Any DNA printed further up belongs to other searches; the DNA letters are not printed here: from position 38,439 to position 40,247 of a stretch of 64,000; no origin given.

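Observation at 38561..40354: Single-gene low-GC island encoding a coiled-coil + C-terminal 2-TM protein, inserted between queG and an aminotransferase operon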

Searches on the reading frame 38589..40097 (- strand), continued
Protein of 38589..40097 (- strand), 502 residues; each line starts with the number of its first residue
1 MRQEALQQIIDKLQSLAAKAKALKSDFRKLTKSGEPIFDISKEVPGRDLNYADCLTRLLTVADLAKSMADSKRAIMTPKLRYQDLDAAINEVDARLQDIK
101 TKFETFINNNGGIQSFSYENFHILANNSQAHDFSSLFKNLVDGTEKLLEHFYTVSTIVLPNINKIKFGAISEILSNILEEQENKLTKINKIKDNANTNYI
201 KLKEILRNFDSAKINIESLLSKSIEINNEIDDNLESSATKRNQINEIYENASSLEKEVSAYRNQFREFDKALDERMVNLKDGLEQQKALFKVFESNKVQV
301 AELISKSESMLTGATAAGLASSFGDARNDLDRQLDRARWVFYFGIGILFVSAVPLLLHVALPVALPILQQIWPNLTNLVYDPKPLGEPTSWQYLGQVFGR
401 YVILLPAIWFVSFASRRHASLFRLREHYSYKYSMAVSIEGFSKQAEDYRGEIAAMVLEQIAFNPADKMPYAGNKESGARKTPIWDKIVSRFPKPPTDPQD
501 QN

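Call 40: fold_search(model_id=the predicted structure, library=pdb)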
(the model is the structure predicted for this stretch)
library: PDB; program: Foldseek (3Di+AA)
matches with E <= 10: 424; with E <= 0.001: 0
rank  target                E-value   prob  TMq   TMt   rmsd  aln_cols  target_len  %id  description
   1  8oyv_B                2.2e-01  0.44  0.14  0.29   9.7       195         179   12  De novo designed Claudin fold CLF_4 (released 2023-10-18)
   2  8otz_Cu               2.5e-01  0.15  0.13  0.17  65.7       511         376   10  48-nm repeat of the native axonemal doublet microtubule from bovine sperm (released 2023-11-22)
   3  9fqr_A0               2.5e-01  0.14  0.12  0.14  62.5       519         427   10  96-nm repeat of axonemal doublet microtubules from bovine sperm (released 2025-03-26)
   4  9cpb_5W               2.7e-01  0.15  0.13  0.16  64.8       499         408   10  Atomic model of bovine Fallopian tube cilia doublet microtubule (48-nm periodicity) (released 2024-10-30)
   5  8i7r_B4               3.3e-01  0.87  0.19  0.30  31.3       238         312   15  In situ structure of axonemal doublet microtubules in mouse sperm with 48-nm repeat (released 2023-10-11)
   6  5jdo_A                3.7e-01  0.28  0.11  0.21  29.5       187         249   10  T. congolense haptoglobin-haemoglobin receptor in complex with haemoglobin (released 2016-04-27)
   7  9cpb_6C               3.9e-01  0.18  0.14  0.17  55.4       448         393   10  Atomic model of bovine Fallopian tube cilia doublet microtubule (48-nm periodicity) (released 2024-10-30)
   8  8oyv_A                4.5e-01  0.28  0.14  0.29   9.8       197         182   12  De novo designed Claudin fold CLF_4 (released 2023-10-18)
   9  4h8s_D                4.5e-01  0.18  0.12  0.15  30.4       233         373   11  Crystal structure of human APPL2BARPH domain (released 2012-10-17)
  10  3plt_B                5.3e-01  0.11  0.08  0.16  26.9       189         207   13  Crystal structure of Lsp1 from Saccharomyces cerevisiae (released 2011-06-22)
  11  9fqr_Co               5.8e-01  0.16  0.09  0.17  31.0       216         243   16  96-nm repeat of axonemal doublet microtubules from bovine sperm (released 2025-03-26)
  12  1x04                  6.2e-01  0.25  0.11  0.25  27.7       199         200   12  Crystal structure of endophilin BAR domain (mutant) (released 2006-05-02)
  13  4e40                  6.5e-01  0.23  0.12  0.23  27.6       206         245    8  The haptoglobin-hemoglobin receptor of Trypanosoma congolense (released 2013-01-16)
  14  9cpb_5R               6.5e-01  0.13  0.13  0.15  60.1       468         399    9  Atomic model of bovine Fallopian tube cilia doublet microtubule (48-nm periodicity) (released 2024-10-30)
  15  8otz_Cr               6.5e-01  0.12  0.13  0.15  61.2       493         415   10  48-nm repeat of the native axonemal doublet microtubule from bovine sperm (released 2023-11-22)
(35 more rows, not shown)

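Call 41: search_dna_similar(query=window:38589-40097:-, collection=phages, mode=protein, max_evalue=0.001)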
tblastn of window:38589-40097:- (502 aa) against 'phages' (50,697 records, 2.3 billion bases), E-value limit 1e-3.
No match.

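Call 42: search_dna_similar(query=window:38589-40097:-, collection=plasmids, mode=protein, max_evalue=0.001)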
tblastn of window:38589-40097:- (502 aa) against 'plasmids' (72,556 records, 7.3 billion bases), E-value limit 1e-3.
No match.

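Call 43: find_related_loci(query=A2, collection=viral_contigs, flank=10000)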
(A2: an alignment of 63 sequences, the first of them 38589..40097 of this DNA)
Query A2 (502 aa) in viral_contigs; peptide patterns used: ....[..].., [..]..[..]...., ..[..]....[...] (x = any residue, [..] = any of these).
82 stretches matched a pattern; 2 encode a relative of the query (tblastn E <= 1e-3); 2 distinct loci.
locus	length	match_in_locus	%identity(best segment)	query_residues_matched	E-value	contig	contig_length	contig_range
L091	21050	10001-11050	35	118-468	4e-59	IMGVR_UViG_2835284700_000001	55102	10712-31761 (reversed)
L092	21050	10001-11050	35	118-468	4e-59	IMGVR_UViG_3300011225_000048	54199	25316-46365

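Call 46: search_protein_families(library=phrogs, proteins=[L091:204-1574:+, L091:1558-2754:+, L091:2805-3761:+, L091:3774-4730:+, L091:7364-8287:+, L091:8297-8770:+, L091:9584-11161:+, L091:11265-11813:-, L091:12396-12887:+, L091:12942-16466:+], max_evalue=0.00001)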
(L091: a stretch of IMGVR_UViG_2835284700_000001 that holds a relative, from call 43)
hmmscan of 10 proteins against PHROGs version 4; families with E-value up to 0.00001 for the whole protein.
L091:204-1574:+ (456 aa): 2 families
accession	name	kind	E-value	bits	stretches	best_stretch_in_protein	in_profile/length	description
phrog_145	-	head and packaging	1.3e-121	407.8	1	1-445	8-463/493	portal protein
phrog_2417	-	unknown function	2.1e-40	139.8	1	1-199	4-199/242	-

L091:1558-2754:+ (398 aa): 10 families
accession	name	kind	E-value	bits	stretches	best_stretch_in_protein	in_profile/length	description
phrog_241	-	head and packaging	8.6e-112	376.4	1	8-394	14-362/679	head morphogenesis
phrog_21789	-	head and packaging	1.5e-42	146.5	1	73-385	58-377/1195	virion structural protein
phrog_6577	-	unknown function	5.1e-35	122.1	1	140-395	98-322/1066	-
phrog_14819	-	unknown function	2.4e-24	86.3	1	326-394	20-88/91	-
phrog_115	-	head and packaging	1.9e-20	74.6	1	73-281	123-324/665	minor head protein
phrog_4728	-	head and packaging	2.8e-18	67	1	67-274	96-299/591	head morphogenesis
phrog_595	-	head and packaging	3.2e-18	67.4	1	67-279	95-302/513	head maturation protease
phrog_2841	-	head and packaging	3.1e-16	60.5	1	172-277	210-309/525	minor head protein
phrog_7625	-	head and packaging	8.2e-15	55.6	1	71-273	50-247/504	head morphogenesis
phrog_2662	-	head and packaging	2.2e-06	27.5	1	7-277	503-711/717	portal protein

L091:2805-3761:+ (318 aa): 1 family
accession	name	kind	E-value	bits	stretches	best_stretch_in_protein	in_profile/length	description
phrog_206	-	head and packaging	3e-53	182.2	1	88-318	28-261/263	head scaffolding protein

L091:3774-4730:+ (318 aa): 3 families
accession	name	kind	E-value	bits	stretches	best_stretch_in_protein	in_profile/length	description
phrog_247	-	head and packaging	2.6e-66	225.2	1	3-311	5-343/351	major head protein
phrog_15687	-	unknown function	8.8e-40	137.1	1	5-140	2-139/140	-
phrog_15288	-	head and packaging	8.9e-08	33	1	160-298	13-157/172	major head protein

L091:7364-8287:+ (307 aa): 2 families
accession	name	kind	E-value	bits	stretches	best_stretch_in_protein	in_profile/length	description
phrog_290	-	tail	1.9e-94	318.3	1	1-304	13-331/411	minor tail protein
phrog_18978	-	unknown function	4.4e-25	89.1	1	1-104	1-106/108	-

L091:8297-8770:+ (157 aa): 1 family
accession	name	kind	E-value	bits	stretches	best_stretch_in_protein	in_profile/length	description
phrog_313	-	tail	6.6e-30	105.5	1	11-155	24-165/258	Tail assembly chaperone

L091:9584-11161:+ (525 aa): 1 family
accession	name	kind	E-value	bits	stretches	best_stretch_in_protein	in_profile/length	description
phrog_30912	-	unknown function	3.7e-07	30.3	1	417-499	306-392/426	-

L091:11265-11813:- (182 aa): 1 family
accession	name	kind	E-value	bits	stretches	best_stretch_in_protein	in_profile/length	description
phrog_2459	-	unknown function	1.2e-26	94.8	2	61-130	38-107/171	-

L091:12396-12887:+ (163 aa): 0 families

L091:12942-16466:+ (1174 aa): 27 families (the best 25 are shown)
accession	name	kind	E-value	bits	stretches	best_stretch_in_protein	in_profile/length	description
phrog_339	-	tail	5.8e-144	482.8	1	4-1144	3-1097/1123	tail length tape measure protein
phrog_7740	-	tail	2.3e-99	334.6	1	3-710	3-695/2151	tail length tape measure protein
phrog_24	-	tail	4e-60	205.1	1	843-1169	752-1061/1151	tail length tape measure protein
phrog_3519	-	tail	1e-57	197.5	1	2-925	2-931/959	tail length tape measure protein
phrog_1107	-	tail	5.7e-57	194.4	1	57-827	145-968/1252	tail length tape measure protein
phrog_1506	-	tail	6.3e-53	181.2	2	4-833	1-815/1269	tail length tape measure protein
phrog_1716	-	tail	3.3e-44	152.6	1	624-1067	390-831/943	tail length tape measure protein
phrog_2335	-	tail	6.3e-43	148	1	6-893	390-1244/1536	tail length tape measure protein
phrog_3336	-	tail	2.3e-38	133.4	1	37-1068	47-979/1051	tail length tape measure protein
phrog_17300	-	tail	9.8e-30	104.6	1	4-320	2-294/900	tail length tape measure protein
phrog_8010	-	tail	2.9e-25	89.3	1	47-827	232-937/1543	tail length tape measure protein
phrog_6747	-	tail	4.6e-25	89.6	1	818-1080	69-313/390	tail length tape measure protein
phrog_16384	-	unknown function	6.2e-25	89.4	1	908-1087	199-385/463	-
phrog_27190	-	tail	7.1e-20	71.7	1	18-333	37-344/1015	tail length tape measure protein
phrog_12706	-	tail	4.5e-19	69.1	1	21-414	142-505/1244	tail length tape measure protein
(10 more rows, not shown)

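Call 52: find_related_loci(query=A2, collection=metagenome_contigs, flank=10000)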
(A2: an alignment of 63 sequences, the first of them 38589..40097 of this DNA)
Query A2 (502 aa) in metagenome_contigs; peptide patterns used: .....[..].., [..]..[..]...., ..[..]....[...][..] (x = any residue, [..] = any of these).
329 stretches matched a pattern; 25 encode a relative of the query (tblastn E <= 1e-3); 25 distinct loci.
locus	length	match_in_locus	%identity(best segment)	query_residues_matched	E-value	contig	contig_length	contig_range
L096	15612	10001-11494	41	1-491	3e-116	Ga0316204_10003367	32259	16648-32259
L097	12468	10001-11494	35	1-496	8e-89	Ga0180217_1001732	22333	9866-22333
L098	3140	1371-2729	36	38-490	3e-89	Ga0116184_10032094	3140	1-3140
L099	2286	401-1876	36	1-490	1e-89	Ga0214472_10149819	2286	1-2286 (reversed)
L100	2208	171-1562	36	38-497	3e-87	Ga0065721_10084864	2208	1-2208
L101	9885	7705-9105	36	1-468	2e-83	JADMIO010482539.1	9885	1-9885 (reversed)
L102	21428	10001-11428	36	1-478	7e-83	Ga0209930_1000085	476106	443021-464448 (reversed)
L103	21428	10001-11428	36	1-478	7e-83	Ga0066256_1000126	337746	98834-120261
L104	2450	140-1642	35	1-497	8e-85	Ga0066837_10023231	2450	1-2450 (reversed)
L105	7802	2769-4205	34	1-482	3e-77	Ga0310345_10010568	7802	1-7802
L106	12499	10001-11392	32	1-468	1e-70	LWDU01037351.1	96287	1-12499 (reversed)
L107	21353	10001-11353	31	28-488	1e-61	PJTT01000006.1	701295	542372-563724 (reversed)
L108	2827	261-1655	30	1-468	9e-59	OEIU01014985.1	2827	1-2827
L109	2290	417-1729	34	38-482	9e-66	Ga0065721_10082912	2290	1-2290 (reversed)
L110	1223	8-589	47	272-468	2e-53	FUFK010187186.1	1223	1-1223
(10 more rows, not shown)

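Call 55: search_protein_families(library=pfam, proteins=[L107:11395-14289:-, L091:11265-11813:-, L091:11956-12396:+, L083:10462-11679:+, L083:11888-13123:+, L086:9998-10504:+], max_evalue=0.001)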
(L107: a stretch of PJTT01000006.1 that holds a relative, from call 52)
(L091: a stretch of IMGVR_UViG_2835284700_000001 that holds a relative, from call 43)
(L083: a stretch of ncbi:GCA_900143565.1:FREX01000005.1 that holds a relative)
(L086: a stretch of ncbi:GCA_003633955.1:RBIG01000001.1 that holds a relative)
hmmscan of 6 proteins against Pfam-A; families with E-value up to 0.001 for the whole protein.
L107:11395-14289:- (964 aa): 11 families
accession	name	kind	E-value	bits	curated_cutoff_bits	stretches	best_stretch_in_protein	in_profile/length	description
PF17760.6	UvrA_inter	-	4.8e-41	139.5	23.3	1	132-238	1-107/109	UvrA interaction domain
PF17755.6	UvrA_DNA-bind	-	2.7e-37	127.9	23.2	1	311-421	1-109/110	UvrA DNA-binding domain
PF00005.33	ABC_tran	-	1.1e-18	68.6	25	1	831-884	87-137/137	ABC transporter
PF02463.25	SMC_N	-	1.1e-11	45.1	40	0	849-924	133-208/220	RecF/RecN/SMC N terminal domain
PF13191.12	AAA_16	-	1.5e-07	32.5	32.6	0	27-81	25-85/167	AAA ATPase domain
PF00684.25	DnaJ_CXXCXGXG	-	7.1e-07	29.8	32.7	0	761-793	16-51/65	DnaJ central domain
PF13555.12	AAA_29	-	2.7e-06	27.5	27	0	15-42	11-38/61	P-loop containing region of AAA domain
PF13304.12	AAA_21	-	4e-06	27.5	27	0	860-901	244-285/304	AAA domain, putative AbiEii toxin, Type IV TA system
PF20703.3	nSTAND1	-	9e-06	26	27.1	0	12-52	19-59/379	Novel STAND NTPase 1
PF13481.12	AAA_25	-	1.5e-05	25.2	27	0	654-686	30-63/195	AAA domain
PF13401.12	AAA_22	-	0.00063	20.5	27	0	27-43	6-22/130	AAA domain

L091:11265-11813:- (182 aa): 1 family
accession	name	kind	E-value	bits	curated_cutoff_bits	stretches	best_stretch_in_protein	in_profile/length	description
PF08239.17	SH3_3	-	3e-06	27.8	27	1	72-119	2-52/54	Bacterial SH3 domain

L091:11956-12396:+ (146 aa): 0 families

L083:10462-11679:+ (405 aa): 1 family
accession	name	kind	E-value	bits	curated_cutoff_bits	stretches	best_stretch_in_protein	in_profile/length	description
PF18871.6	HEPN_Toprim_N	-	0.00026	21.4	25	1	27-127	27-124/223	HEPN/Toprim N-terminal domain 1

L083:11888-13123:+ (411 aa): 1 family
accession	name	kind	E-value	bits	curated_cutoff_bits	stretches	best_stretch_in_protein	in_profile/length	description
PF18871.6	HEPN_Toprim_N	-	8.1e-18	65.6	25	1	1-191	1-212/223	HEPN/Toprim N-terminal domain 1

L086:9998-10504:+ (168 aa): 0 families

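Call 56: search_protein_families(library=padloc, proteins=[L107:11395-14289:-, L091:11265-11813:-, L091:11956-12396:+, L083:10462-11679:+, L083:11888-13123:+, L086:9998-10504:+], max_evalue=0.00001)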
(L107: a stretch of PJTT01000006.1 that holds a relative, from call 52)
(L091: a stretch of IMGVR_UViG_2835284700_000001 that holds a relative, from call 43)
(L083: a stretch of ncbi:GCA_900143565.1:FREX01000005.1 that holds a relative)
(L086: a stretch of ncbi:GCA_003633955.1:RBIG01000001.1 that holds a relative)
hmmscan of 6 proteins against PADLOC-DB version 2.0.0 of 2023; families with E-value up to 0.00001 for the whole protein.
L107:11395-14289:- (964 aa): 7 families
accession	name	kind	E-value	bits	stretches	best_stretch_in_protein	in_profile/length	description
PDLC04135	mad3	-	2.8e-98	327.9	3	636-959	4-368/374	mads_3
PDLC04140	mad8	-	3.2e-39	133.3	3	643-919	9-238/314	mads_8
PDLC04242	PDC-M01A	-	3.5e-08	30.1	0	849-913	400-465/566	-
PDLC03878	NsnB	-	9.1e-08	30.2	0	651-674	15-38/345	-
PDLC02914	ATPase-Toprim_I-B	-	3.9e-06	24.3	0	853-921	185-251/443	-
PDLC02980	AriA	-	7.5e-06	24.1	0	862-909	247-294/304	-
PDLC04664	PDC-M47A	-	7.5e-06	23.1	0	874-921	322-369/461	-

L091:11265-11813:- (182 aa): 0 families

L091:11956-12396:+ (146 aa): 0 families

L083:10462-11679:+ (405 aa): 0 families

L083:11888-13123:+ (411 aa): 0 families

L086:9998-10504:+ (168 aa): 0 families

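Call 64: search_solved_structures(query=A2, max_evalue=1)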
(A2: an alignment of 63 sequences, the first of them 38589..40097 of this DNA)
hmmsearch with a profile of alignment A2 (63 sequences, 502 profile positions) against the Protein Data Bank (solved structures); distinct sequences matched with E-value up to 1: 141 (the best 60 are shown).
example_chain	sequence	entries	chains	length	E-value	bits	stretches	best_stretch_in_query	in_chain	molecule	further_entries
9ugr_A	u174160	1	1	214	9.6e-07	31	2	212-295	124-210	Syn-F4-Link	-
2ch7_B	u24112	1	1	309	6.4e-05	25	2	169-298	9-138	METHYL-ACCEPTING CHEMOTAXIS PROTEIN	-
3ja6_H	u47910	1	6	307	6.7e-05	24.9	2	169-298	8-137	Methyl-accepting chemotaxis protein 2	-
2ch7_A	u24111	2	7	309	8.3e-05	24.6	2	169-298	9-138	METHYL-ACCEPTING CHEMOTAXIS PROTEIN | Methyl-accepting chemotaxis protein 2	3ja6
8qae_A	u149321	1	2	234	0.00039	22.4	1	176-303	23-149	sc-apCC-6-SLLA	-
8qox_B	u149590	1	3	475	0.001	21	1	178-289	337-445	Conserved membrane protein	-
4lin_A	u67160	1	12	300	0.0011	20.9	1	181-305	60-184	Tail needle protein gp26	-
5xg2_A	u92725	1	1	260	0.0021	20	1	164-303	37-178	Chromosome partition protein Smc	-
6yvd_C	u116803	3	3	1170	0.0024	19.8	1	69-299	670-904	Structural maintenance of chromosomes protein 2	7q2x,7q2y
7qen_A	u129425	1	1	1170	0.0024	19.8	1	69-299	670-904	Structural maintenance of chromosomes protein 2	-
6yvu_A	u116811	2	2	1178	0.0025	19.7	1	69-299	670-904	Structural maintenance of chromosomes protein 2,Structural maintenance of chromosomes prot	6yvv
8qad_A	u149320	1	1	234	0.0028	19.6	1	175-306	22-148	sc-apCC-6-LLIA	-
8h7c_A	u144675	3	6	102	0.0034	19.3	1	212-295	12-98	De novo ferric enterobactin esterase Syn-F4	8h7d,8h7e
2jua_A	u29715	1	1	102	0.0039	19.1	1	202-295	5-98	de novo protein S836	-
8a3k_UNK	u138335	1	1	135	0.0041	19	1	175-294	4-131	sc-apCC-4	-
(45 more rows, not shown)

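Call 81: fold_search(model_id=the predicted structure, library=viral)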
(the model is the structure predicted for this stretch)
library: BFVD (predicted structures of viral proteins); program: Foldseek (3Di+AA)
matches with E <= 10: 397; with E <= 0.001: 1
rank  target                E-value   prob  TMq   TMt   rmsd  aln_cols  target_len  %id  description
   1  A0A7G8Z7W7            4.5e-05  1.00  0.20  0.23  56.8       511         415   14  (no name in the UniProt tables at hand)
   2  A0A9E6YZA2            3.5e-02  0.85  0.19  0.07  60.3       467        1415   14  (no name in the UniProt tables at hand)
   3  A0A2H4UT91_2          4.0e-02  0.87  0.22  0.15  46.1       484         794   12  DNA repair exonuclease MRE11/SbcCD-like protein [Bodo saltans virus]
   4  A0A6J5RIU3            1.2e-01  0.41  0.18  0.14  75.6       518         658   15  Uncharacterized protein [uncultured Caudovirales phage]
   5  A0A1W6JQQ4            2.5e-01  0.75  0.16  0.29  14.5       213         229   12  (no name in the UniProt tables at hand)
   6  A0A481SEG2            2.7e-01  0.47  0.19  0.18  60.0       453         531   12  Uncharacterized protein [Phthorimaea operculella granulovirus]
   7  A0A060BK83            3.1e-01  0.10  0.08  0.05  21.1       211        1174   13  Putative phage protein [Podophage Lau218]
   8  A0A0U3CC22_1          3.4e-01  0.10  0.12  0.09  74.3       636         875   10  Putative tail length tape-measure protein [Pseudomonas phage SM1]
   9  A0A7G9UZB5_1          3.4e-01  0.08  0.10  0.05  60.9       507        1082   12  Tape measure protein [Gordonia Phage Sephiroth]
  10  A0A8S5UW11            4.2e-01  0.63  0.16  0.08  27.4       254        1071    9  Uncharacterized protein [Siphoviridae sp. ctgaU3]
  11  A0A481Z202            4.2e-01  0.15  0.17  0.13  64.2       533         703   12  Uncharacterized protein [Pithovirus LCPAC001]
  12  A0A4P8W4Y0            4.4e-01  0.28  0.13  0.17  24.5       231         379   12  (no name in the UniProt tables at hand)
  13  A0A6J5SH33            4.6e-01  0.20  0.16  0.11  62.1       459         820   12  Uncharacterized protein [uncultured Caudovirales phage]
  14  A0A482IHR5            5.7e-01  0.21  0.10  0.21  24.2       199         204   12  Uncharacterized protein [Erwinia phage Derbicus]
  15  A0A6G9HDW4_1          6.3e-01  0.12  0.14  0.08  66.3       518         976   12  Uncharacterized protein [Carcinus maenas virus 1]
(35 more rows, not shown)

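Call 82: find_encoding_contigs(protein=P0019, flank=8000, max_places=1)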
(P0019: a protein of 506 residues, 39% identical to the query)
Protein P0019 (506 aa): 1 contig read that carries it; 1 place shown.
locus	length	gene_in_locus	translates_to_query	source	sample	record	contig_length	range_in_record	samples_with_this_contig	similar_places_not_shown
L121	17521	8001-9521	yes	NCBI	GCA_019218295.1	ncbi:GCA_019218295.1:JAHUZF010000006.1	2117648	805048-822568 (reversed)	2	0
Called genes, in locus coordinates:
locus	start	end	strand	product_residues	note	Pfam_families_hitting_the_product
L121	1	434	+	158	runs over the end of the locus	-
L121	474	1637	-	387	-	PF01612:DNA_pol_A_exo1, PF00570:HRDC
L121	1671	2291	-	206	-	PF00551:Formyl_trans_N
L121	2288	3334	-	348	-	PF00586:AIRS, PF02769:AIRS_C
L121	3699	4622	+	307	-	PF00753:Lactamase_B, PF17778:WHD_BLACT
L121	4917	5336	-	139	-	-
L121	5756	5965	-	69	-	-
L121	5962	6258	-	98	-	-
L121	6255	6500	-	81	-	-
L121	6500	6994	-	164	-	-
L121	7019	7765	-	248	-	-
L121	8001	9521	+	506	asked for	-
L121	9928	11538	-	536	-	PF13148:DUF3987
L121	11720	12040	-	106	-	-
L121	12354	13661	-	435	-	PF13356:Arm-DNA-bind_3, PF00589:Phage_integrase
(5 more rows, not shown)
